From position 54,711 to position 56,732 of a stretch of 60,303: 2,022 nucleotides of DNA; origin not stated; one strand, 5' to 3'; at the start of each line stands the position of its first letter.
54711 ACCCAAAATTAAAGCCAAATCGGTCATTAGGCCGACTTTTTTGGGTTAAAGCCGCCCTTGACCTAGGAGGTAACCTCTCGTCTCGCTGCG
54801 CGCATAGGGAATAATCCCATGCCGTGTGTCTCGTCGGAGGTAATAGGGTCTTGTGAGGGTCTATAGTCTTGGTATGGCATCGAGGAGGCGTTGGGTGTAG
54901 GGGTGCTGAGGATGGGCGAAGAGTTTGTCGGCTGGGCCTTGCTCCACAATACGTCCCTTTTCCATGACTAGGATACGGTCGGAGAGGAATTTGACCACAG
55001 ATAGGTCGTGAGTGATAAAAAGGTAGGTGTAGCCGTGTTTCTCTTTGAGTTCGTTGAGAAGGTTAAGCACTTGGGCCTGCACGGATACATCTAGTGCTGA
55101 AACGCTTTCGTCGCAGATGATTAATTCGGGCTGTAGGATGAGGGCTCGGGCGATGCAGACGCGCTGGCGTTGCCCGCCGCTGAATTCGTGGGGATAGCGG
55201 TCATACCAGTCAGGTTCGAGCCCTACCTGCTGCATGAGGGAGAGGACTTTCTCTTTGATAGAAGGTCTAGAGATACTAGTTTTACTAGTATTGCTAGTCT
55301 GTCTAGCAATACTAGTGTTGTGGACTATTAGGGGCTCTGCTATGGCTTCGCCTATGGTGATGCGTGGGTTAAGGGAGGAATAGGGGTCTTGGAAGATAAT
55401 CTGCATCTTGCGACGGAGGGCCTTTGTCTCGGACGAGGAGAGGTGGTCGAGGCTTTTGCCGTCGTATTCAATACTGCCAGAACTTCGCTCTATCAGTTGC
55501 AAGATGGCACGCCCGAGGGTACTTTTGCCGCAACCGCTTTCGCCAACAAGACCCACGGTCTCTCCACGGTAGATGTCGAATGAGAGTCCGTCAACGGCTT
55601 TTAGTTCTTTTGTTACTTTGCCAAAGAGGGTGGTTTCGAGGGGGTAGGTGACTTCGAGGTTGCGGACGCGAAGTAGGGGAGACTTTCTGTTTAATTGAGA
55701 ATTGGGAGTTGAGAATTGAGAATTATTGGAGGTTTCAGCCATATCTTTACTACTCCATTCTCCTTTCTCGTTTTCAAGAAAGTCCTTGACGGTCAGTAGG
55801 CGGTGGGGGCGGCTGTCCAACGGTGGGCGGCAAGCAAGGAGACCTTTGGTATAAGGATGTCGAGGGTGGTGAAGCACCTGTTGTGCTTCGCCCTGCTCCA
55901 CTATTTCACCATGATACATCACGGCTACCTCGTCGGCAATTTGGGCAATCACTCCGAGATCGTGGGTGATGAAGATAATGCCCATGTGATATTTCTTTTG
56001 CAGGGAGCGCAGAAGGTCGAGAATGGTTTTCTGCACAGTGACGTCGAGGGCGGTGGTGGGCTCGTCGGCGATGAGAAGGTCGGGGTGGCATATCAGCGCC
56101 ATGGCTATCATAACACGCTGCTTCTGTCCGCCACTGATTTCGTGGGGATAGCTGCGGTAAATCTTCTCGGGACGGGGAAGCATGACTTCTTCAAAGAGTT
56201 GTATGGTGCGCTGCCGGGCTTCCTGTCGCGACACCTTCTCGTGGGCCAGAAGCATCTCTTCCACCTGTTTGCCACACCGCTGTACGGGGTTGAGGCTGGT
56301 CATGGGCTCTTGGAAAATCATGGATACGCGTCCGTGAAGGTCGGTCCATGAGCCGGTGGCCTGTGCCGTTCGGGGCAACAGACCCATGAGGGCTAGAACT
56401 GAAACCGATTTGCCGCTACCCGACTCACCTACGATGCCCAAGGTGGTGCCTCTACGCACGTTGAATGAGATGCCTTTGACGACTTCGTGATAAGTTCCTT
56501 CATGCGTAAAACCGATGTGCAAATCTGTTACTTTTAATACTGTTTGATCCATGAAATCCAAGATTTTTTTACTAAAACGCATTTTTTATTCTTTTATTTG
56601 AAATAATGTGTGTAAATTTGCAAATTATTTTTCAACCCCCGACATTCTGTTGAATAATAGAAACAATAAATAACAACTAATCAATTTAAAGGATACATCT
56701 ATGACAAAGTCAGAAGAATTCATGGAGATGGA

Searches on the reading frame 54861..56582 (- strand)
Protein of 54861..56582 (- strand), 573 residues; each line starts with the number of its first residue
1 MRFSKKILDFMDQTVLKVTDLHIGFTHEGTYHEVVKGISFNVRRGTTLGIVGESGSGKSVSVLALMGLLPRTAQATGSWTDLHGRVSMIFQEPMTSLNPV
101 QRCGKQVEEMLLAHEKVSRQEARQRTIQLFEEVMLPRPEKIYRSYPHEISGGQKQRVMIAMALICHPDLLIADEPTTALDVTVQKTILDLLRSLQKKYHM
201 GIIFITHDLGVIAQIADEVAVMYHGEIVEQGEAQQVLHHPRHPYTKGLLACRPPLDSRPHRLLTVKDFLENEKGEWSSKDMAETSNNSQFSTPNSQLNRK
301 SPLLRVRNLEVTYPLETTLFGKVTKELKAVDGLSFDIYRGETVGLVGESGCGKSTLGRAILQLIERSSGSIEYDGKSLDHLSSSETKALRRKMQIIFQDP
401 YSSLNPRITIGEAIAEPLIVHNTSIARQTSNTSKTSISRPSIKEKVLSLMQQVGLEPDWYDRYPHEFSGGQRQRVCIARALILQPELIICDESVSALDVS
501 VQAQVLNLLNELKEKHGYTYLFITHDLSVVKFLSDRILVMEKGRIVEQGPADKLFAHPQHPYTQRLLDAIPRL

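Call 11: search_protein_families(library=pfam, proteins=[window:54861-56582:-])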
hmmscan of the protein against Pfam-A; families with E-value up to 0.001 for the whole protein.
window:54861-56582:- (573 aa): 12 families
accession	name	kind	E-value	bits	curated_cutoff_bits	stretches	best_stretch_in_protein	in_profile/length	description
PF00005.33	ABC_tran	-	3.3e-61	206.3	25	2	331-493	2-135/137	ABC transporter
PF08352.17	oligo_HPY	-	1.2e-17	64.5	27.1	2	228-262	1-35/65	Oligopeptide/dipeptide transporter, C-terminal region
PF02463.25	SMC_N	-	3.2e-11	43.5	40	1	343-532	27-204/220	RecF/RecN/SMC N terminal domain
PF13304.12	AAA_21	-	3.6e-09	37.6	27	1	136-212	226-303/304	AAA domain, putative AbiEii toxin, Type IV TA system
PF13401.12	AAA_22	-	1.2e-07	32.5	27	0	49-205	9-121/130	AAA domain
PF13191.12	AAA_16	-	8.1e-07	30.1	32.6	0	339-368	23-52/167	AAA ATPase domain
PF13555.12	AAA_29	-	1.7e-06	28.1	27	0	27-69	8-46/61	P-loop containing region of AAA domain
PF20703.3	nSTAND1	-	4e-06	27.1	27.1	0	40-100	28-87/379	Novel STAND NTPase 1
PF05729.18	NACHT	-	0.00036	20.9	26.7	0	342-366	2-26/167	NACHT domain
PF03193.22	RsgA_GTPase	-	0.00042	20.6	30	0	338-371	104-137/174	RsgA GTPase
PF00485.24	PRK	-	0.00056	20.2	22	0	343-406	2-66/196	Phosphoribulokinase / Uridine kinase family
PF00006.31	ATP-synt_ab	-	0.00061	19.9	29.5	0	328-363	3-37/213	ATP synthase alpha/beta family, nucleotide-binding domain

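Call 20: find_homologous_proteins(query=window:54861-56582:-, max_evalue=1e-100)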
Query window:54861-56582:- (573 aa): 8000 proteins with E <= 1e-100 among 8000 candidates; the best 120 are listed.
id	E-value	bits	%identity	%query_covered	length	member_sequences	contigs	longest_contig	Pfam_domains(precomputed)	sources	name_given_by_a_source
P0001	0.0e+0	1281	100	100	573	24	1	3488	PF00005.34,PF13555.13,PF13401.13,PF20703.4,PF02463.26,PF08352.18,PF13304.13,PF13191.13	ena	-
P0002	0.0e+0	1077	86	98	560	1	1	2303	PF00005.34,PF13555.13,PF13401.13,PF20703.4,PF02463.26,PF08352.18,PF13304.13,PF13191.13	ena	-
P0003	0.0e+0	1077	85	98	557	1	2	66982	PF00005.34,PF13401.13,PF20703.4,PF02463.26,PF08352.18,PF13304.13,PF13191.13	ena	-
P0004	0.0e+0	1075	86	98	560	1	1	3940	PF00005.34,PF13555.13,PF13401.13,PF20703.4,PF02463.26,PF08352.18,PF13304.13,PF13191.13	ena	-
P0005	0.0e+0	1075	85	98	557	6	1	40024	PF00005.34,PF13401.13,PF20703.4,PF02463.26,PF08352.18,PF13304.13,PF13191.13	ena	-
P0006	0.0e+0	1075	85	98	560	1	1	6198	PF00005.34,PF13555.13,PF13401.13,PF20703.4,PF02463.26,PF08352.18,PF13304.13,PF13191.13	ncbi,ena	-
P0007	0.0e+0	1074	85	98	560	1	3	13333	PF00005.34,PF13555.13,PF13401.13,PF20703.4,PF02463.26,PF08352.18,PF13304.13,PF13191.13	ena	-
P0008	0.0e+0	1073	85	98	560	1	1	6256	PF00005.34,PF13555.13,PF13401.13,PF20703.4,PF02463.26,PF08352.18,PF13304.13,PF13191.13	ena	-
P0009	0.0e+0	1073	85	98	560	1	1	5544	PF00005.34,PF13555.13,PF13401.13,PF20703.4,PF02463.26,PF08352.18,PF13304.13,PF13191.13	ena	-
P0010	0.0e+0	1073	85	98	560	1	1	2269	PF00005.34,PF13555.13,PF13401.13,PF20703.4,PF02463.26,PF08352.18,PF13304.13,PF13191.13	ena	-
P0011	0.0e+0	1073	85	98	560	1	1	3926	PF00005.34,PF13555.13,PF13401.13,PF20703.4,PF02463.26,PF08352.18,PF13304.13,PF13191.13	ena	-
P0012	0.0e+0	1073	85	98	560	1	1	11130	PF00005.34,PF13555.13,PF13401.13,PF20703.4,PF02463.26,PF08352.18,PF13304.13,PF13191.13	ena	-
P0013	0.0e+0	1071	85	98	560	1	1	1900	PF00005.34,PF13555.13,PF13401.13,PF20703.4,PF02463.26,PF08352.18,PF13304.13,PF13191.13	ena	-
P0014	0.0e+0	1069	85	98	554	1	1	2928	PF00005.34,PF00006.32,PF13555.13,PF13401.13,PF20703.4,PF02463.26,PF08352.18,PF13304.13,PF13191.13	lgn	-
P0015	0.0e+0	1068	86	98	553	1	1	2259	PF00005.34,PF13555.13,PF13401.13,PF20703.4,PF02463.26,PF08352.18,PF13304.13,PF13191.13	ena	-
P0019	0.0e+0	1054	84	98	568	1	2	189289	PF00005.34,PF13555.13,PF13401.13,PF20703.4,PF02463.26,PF08352.18,PF13304.13,PF13191.13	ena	-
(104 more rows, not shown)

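Call 23: find_encoding_contigs(protein=P0005, flank=10000, max_places=1)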
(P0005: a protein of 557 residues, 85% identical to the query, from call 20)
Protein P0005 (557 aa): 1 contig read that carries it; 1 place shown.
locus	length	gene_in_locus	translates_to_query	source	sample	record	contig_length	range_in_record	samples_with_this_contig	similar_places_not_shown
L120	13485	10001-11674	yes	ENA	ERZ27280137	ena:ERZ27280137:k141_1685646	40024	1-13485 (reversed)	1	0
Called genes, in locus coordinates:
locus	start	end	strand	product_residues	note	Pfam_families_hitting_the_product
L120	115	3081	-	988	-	-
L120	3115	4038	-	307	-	-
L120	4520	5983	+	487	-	PF00994:MoCF_biosynth, PF18146:CinA_KH (weak), PF02464:CinA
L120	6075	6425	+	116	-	PF04342:DMT_6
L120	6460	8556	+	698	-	PF22666:Glyco_hydro_2_N2, PF17753:Ig_mannosidase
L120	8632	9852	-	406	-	PF00202:Aminotran_3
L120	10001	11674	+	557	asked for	PF00005:ABC_tran, PF02463:SMC_N (faint), PF13191:AAA_16 (faint), PF13401:AAA_22 (faint), PF20703:nSTAND1 (faint), PF08352:oligo_HPY (weak), PF00005:ABC_tran, PF08352:oligo_HPY (weak), +1 more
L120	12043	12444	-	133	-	PF01258:zf-dskA_traR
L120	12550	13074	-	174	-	PF01782:RimM, PF24986:PRC_RimM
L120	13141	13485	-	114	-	?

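Call 24: find_encoding_contigs(protein=P0003, flank=10000, max_places=1)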
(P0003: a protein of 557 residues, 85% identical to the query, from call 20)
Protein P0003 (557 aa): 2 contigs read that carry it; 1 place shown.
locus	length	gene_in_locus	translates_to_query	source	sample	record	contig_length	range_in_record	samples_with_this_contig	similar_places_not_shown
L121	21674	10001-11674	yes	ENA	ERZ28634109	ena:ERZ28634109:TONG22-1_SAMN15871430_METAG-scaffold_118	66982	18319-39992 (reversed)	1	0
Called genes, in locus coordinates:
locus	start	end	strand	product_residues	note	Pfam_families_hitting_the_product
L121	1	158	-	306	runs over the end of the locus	PF08331:QueG_DUF1730, PF13484:Fer4_16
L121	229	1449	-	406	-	PF22020:RlmL_1st, PF02926:THUMP, PF01170:UPF0020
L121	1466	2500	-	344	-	PF03631:Virul_fac_BrkB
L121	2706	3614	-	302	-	PF02749:QRPTase_N, PF01729:QRPTase_C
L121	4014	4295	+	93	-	-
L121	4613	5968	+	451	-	PF00994:MoCF_biosynth, PF18146:CinA_KH, PF02464:CinA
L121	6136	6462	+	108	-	PF04342:DMT_6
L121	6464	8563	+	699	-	PF22666:Glyco_hydro_2_N2, PF17753:Ig_mannosidase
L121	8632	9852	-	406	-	PF00202:Aminotran_3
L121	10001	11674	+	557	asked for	PF00005:ABC_tran, PF02463:SMC_N (faint), PF13191:AAA_16 (faint), PF13401:AAA_22 (faint), PF20703:nSTAND1 (faint), PF08352:oligo_HPY (weak), PF00005:ABC_tran, PF08352:oligo_HPY (weak), +1 more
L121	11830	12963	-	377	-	PF01841:Transglut_core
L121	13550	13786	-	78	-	PF10387:DUF2442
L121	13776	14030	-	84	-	PF13711:DUF4160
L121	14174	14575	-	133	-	PF01258:zf-dskA_traR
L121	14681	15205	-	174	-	PF01782:RimM, PF24986:PRC_RimM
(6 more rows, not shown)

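Call 25: find_encoding_contigs(protein=P0019, flank=10000, max_places=1)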
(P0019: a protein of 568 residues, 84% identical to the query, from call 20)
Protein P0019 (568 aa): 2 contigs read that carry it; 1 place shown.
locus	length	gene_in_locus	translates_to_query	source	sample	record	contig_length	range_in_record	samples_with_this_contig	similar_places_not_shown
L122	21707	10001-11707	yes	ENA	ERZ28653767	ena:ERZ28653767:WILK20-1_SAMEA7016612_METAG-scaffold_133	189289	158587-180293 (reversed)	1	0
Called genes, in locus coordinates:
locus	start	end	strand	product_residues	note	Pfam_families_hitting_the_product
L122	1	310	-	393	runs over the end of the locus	PF13173:AAA_14, PF13635:DUF4143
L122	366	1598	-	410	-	-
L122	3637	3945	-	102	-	-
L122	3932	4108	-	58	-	-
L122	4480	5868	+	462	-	PF00994:MoCF_biosynth, PF18146:CinA_KH (weak), PF02464:CinA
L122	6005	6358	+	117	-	PF04342:DMT_6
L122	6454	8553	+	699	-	PF22666:Glyco_hydro_2_N2, PF17753:Ig_mannosidase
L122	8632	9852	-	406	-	PF00202:Aminotran_3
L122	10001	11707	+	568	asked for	PF00005:ABC_tran, PF13191:AAA_16 (faint), PF13401:AAA_22 (faint), PF13555:AAA_29 (faint), PF08352:oligo_HPY, PF00005:ABC_tran, PF02463:SMC_N (weak), PF08352:oligo_HPY (weak), +2 more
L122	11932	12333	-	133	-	PF01258:zf-dskA_traR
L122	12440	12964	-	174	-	PF01782:RimM, PF24986:PRC_RimM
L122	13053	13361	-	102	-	-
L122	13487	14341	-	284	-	-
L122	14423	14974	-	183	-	-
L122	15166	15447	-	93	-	PF01609:DDE_Tnp_1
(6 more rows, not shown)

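Call 28: find_encoding_contigs(protein=P0001, flank=10000, max_places=6)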
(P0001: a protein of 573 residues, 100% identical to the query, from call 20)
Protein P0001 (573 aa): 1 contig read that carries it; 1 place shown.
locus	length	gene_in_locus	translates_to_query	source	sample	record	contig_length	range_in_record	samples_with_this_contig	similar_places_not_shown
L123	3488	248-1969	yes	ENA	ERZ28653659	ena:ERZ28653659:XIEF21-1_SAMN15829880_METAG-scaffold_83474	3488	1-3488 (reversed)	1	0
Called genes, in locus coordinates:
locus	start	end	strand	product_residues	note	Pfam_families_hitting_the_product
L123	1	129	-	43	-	?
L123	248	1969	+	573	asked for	PF00005:ABC_tran, PF02463:SMC_N (faint), PF13555:AAA_29 (faint), PF20703:nSTAND1 (faint), PF13191:AAA_16 (faint), PF08352:oligo_HPY, PF00005:ABC_tran, PF08352:oligo_HPY (weak), +2 more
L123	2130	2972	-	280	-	PF00248:Aldo_ket_red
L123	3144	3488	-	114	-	?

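Call 29: list_cluster_members(proteins=[P0001])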
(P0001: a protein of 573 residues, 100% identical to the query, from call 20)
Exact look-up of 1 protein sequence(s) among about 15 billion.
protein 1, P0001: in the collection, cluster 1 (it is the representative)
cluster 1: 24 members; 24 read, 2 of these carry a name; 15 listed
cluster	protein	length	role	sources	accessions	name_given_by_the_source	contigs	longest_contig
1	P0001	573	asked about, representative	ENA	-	-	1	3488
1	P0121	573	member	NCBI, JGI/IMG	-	peptide/nickel transport system ATP-binding protein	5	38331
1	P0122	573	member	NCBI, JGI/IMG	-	peptide/nickel transport system ATP-binding protein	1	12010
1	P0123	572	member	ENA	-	-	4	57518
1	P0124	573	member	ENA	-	-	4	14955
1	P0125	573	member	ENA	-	-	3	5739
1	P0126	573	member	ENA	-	-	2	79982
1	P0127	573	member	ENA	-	-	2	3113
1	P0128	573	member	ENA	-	-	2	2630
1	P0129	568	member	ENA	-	-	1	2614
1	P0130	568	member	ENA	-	-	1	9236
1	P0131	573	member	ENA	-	-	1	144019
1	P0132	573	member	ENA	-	-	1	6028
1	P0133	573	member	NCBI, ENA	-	-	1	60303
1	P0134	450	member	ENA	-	-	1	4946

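Call 31: find_encoding_contigs(protein=P0130, flank=4000, max_places=1)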
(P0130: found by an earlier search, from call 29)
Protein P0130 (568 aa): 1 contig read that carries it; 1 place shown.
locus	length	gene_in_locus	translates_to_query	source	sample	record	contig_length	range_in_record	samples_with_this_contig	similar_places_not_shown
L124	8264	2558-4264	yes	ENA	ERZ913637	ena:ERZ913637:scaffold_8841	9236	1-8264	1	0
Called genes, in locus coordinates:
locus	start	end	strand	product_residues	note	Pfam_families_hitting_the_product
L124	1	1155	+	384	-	?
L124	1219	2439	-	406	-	PF00202:Aminotran_3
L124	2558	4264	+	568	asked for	PF00005:ABC_tran, PF02463:SMC_N (faint), PF13555:AAA_29 (faint), PF20703:nSTAND1 (faint), PF13191:AAA_16 (faint), PF08352:oligo_HPY, PF00005:ABC_tran, PF08352:oligo_HPY (weak), +2 more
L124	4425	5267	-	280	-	PF00248:Aldo_ket_red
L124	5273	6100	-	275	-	PF00106:adh_short, PF13561:adh_short_C2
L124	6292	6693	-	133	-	PF01258:zf-dskA_traR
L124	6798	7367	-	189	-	PF01782:RimM, PF24986:PRC_RimM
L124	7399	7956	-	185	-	PF00886:Ribosomal_S16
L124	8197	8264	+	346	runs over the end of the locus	?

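Call 32: find_encoding_contigs(protein=P0123, flank=10000, max_places=1)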
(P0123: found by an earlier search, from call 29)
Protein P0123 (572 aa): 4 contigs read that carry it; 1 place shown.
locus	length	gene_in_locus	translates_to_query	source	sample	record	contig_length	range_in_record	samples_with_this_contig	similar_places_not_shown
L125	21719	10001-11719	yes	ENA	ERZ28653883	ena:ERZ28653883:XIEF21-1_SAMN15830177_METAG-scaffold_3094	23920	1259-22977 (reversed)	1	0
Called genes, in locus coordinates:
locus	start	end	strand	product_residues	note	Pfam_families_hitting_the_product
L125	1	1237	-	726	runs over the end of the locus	?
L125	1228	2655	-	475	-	PF00078:RVT_1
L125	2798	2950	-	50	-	-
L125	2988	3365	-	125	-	PF01934:HepT-like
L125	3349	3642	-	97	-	PF01909:NTP_transf_2, PF18765:Polbeta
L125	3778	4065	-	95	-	-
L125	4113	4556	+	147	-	-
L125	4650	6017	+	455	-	PF00994:MoCF_biosynth, PF18146:CinA_KH (weak), PF02464:CinA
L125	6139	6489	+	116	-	PF04342:DMT_6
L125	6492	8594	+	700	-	PF22666:Glyco_hydro_2_N2, PF17753:Ig_mannosidase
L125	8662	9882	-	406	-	PF00202:Aminotran_3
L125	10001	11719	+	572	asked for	PF00005:ABC_tran, PF02463:SMC_N (faint), PF13555:AAA_29 (faint), PF20703:nSTAND1 (faint), PF13191:AAA_16 (faint), PF08352:oligo_HPY, PF00005:ABC_tran, PF08352:oligo_HPY (weak), +2 more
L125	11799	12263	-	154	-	PF00248:Aldo_ket_red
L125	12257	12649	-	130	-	PF00248:Aldo_ket_red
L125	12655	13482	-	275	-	PF00106:adh_short, PF13561:adh_short_C2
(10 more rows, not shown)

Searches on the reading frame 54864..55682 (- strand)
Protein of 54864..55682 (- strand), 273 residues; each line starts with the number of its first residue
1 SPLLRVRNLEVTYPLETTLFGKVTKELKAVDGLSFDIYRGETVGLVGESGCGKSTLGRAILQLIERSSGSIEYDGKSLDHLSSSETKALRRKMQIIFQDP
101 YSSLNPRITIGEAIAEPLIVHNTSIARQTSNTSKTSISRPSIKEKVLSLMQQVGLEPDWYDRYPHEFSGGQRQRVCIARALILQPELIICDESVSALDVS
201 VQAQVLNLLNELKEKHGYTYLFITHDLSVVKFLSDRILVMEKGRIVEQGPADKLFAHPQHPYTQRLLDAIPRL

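Call 70: search_solved_structures(query=window:54864-55682:-, show_alignments=2, max_evalue=1e-30)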
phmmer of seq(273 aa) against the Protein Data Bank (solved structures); distinct sequences matched with E-value up to 1e-30: 77 (the best 60 are shown).
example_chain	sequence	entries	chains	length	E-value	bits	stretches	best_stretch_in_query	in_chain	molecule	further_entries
8j5q_D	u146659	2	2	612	2.2e-114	384.2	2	3-272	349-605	Uncharacterized ABC transporter ATP-binding protein Rv1281c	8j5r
8j5s_D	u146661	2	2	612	1.4e-113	381.6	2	3-272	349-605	Uncharacterized ABC transporter ATP-binding protein Rv1281c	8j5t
8wd9_D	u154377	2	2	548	3.4e-104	350.9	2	26-271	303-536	Probable dipeptide-transport ATP-binding protein ABC transporter DppD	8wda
8wdb_D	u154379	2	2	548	2.4e-103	348.1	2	26-271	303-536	Probable dipeptide-transport ATP-binding protein ABC transporter DppD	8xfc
8z21_D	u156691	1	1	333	6.7e-79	268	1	3-271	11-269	Oligopeptide transport ATP-binding protein OppF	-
8z1v_D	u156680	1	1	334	8.6e-79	267.6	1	2-273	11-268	Dipeptide transport ATP-binding protein DppF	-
8z1w_D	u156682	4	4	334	2.3e-78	266.2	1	2-273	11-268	Dipeptide transport ATP-binding protein DppF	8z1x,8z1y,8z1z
8z21_C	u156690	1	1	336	5.7e-53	183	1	3-273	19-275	Oligopeptide transport ATP-binding protein OppD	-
8z1v_C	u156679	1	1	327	2.2e-51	177.8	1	19-272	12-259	Dipeptide transport ATP-binding protein DppD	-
8z1w_C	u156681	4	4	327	5.7e-51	176.4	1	19-272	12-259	Dipeptide transport ATP-binding protein DppD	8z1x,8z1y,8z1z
7niu_A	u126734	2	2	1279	1.8e-48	168.3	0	26-255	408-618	Isoform 2 of Phosphatidylcholine translocator ABCB4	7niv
6s7p_A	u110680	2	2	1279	1.2e-47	165.6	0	26-255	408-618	Phosphatidylcholine translocator ABCB4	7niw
6q81_A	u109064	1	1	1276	1.2e-47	165.5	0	26-257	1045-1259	P-glycoprotein (ABCB1)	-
5kpi_A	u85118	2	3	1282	1.3e-47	165.5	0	26-257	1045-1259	Multidrug resistance protein 1A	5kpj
4lsg_A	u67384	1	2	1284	1.3e-47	165.5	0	26-257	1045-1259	Multidrug resistance protein 1A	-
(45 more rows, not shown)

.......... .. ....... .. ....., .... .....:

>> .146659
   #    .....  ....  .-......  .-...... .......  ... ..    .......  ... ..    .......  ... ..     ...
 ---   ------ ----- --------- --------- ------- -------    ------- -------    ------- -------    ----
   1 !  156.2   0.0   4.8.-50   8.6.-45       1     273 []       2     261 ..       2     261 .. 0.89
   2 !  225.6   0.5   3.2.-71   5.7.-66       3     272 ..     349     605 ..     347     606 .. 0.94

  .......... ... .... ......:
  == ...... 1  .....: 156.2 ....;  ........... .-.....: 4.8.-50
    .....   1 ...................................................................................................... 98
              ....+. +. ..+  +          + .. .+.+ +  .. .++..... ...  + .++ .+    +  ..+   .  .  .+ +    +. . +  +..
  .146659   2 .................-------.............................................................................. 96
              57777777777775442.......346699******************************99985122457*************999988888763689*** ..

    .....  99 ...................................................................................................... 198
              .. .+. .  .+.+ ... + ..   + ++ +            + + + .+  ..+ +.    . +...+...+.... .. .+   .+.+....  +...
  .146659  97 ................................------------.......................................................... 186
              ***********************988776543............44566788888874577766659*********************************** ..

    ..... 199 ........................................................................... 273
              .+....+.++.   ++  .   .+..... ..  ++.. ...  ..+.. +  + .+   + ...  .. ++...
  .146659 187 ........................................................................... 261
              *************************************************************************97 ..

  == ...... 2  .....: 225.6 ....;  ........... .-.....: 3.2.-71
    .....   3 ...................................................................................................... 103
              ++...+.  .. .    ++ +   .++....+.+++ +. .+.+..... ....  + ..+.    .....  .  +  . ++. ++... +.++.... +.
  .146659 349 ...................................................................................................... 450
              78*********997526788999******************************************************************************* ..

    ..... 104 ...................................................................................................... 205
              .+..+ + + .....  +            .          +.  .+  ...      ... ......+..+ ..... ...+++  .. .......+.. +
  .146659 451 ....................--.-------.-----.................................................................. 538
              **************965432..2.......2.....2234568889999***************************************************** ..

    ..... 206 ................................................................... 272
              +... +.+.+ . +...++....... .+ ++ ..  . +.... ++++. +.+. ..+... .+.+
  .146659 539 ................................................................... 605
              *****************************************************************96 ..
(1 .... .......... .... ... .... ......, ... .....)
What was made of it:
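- Checked: That stretch is a 12-13-residue insertion relative to the solved homologue 8j5q (call 70).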
